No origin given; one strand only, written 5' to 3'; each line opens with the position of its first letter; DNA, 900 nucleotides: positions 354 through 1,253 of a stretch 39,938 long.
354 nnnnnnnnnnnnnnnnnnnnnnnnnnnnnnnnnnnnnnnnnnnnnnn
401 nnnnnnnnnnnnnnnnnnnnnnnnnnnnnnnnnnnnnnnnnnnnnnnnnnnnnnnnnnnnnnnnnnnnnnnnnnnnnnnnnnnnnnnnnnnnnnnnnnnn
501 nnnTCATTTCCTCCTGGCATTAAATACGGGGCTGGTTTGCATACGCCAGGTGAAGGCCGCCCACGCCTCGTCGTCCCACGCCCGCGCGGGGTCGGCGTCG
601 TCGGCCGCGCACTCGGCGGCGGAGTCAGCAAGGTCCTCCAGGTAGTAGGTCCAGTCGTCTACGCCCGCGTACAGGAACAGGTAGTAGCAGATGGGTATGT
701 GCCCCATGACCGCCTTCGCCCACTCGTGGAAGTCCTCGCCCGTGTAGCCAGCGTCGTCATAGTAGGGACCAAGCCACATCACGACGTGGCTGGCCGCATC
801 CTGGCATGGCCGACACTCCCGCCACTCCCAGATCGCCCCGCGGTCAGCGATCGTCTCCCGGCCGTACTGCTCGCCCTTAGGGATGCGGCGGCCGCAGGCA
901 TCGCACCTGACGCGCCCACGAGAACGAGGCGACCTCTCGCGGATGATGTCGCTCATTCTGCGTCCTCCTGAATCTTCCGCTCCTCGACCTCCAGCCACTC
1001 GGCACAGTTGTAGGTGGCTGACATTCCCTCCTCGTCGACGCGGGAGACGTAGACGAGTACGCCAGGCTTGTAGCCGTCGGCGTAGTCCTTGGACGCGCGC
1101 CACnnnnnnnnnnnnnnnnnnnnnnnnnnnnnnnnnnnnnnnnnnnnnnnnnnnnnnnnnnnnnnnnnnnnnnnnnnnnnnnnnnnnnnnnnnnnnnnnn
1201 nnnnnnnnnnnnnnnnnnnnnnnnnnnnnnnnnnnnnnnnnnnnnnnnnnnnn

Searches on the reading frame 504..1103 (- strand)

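Call 23: search_protein_families(library=phrogs, proteins=[window:504-1103:-], max_evalue=0.001)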
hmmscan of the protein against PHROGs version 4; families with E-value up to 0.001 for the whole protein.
window:504-1103:- (199 aa): 1 family
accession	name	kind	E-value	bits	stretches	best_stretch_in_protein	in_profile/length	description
phrog_7314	-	unknown function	1e-12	49.3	1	54-120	4-72/134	-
